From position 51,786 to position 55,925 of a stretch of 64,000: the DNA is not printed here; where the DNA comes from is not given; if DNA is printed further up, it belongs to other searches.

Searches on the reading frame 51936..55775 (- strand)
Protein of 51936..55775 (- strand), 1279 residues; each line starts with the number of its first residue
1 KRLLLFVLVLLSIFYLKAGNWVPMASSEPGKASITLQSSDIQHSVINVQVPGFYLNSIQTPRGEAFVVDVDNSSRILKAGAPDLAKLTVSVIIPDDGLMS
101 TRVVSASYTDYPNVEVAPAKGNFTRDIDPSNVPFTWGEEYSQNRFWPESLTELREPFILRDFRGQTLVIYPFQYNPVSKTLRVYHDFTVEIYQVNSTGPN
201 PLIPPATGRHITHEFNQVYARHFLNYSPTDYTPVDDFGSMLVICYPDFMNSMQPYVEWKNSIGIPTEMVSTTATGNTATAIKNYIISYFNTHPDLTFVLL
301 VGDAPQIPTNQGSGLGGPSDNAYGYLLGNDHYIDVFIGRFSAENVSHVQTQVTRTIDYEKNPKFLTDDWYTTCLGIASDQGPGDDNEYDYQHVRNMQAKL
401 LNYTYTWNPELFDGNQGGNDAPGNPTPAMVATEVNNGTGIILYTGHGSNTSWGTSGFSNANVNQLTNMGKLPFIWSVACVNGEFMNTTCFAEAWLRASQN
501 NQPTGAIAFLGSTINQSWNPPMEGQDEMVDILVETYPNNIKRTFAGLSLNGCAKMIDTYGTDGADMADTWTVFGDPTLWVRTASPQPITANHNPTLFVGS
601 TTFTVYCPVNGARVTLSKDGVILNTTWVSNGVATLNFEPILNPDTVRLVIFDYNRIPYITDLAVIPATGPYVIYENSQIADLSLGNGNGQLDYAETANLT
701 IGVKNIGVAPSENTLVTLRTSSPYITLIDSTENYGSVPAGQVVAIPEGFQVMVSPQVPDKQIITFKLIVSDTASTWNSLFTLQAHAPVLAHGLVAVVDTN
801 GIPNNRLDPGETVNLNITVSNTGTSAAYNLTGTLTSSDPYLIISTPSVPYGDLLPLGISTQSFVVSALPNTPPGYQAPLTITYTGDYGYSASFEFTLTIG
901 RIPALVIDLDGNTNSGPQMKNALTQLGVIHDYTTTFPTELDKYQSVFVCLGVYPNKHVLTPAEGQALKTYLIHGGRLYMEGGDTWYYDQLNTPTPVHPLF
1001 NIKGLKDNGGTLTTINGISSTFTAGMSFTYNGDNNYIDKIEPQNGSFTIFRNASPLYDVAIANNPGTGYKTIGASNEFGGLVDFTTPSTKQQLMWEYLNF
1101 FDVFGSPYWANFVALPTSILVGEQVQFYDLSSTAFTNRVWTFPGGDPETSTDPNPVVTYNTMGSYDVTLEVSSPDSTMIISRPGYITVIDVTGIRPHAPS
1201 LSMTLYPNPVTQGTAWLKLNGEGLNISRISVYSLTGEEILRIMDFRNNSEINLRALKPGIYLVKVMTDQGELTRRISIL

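Call 23: search_protein_families(library=pfam, proteins=[window:51936-55775:-], max_evalue=0.00001)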
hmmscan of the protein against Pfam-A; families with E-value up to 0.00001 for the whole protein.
window:51936-55775:- (1279 aa): 5 families
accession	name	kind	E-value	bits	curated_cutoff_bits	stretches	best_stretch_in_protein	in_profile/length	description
PF01364.23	Peptidase_C25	-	4.1e-61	207.7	23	1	240-578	1-372/374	Peptidase family C25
PF08126.16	Propeptide_C25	-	1.6e-29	102.9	22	1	36-227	14-198/205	Propeptide_C25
PF03785.20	Peptidase_C25_C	-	3.1e-16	59.4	25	1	585-661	1-77/79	Peptidase family C25, C terminal ig-like domain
PF18962.6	Por_Secre_tail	-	1.4e-09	38.5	27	1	1205-1278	1-75/75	Secretion system C-terminal sorting domain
PF00801.26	PKD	-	2.5e-06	27.8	23.5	1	1112-1176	4-70/80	PKD domain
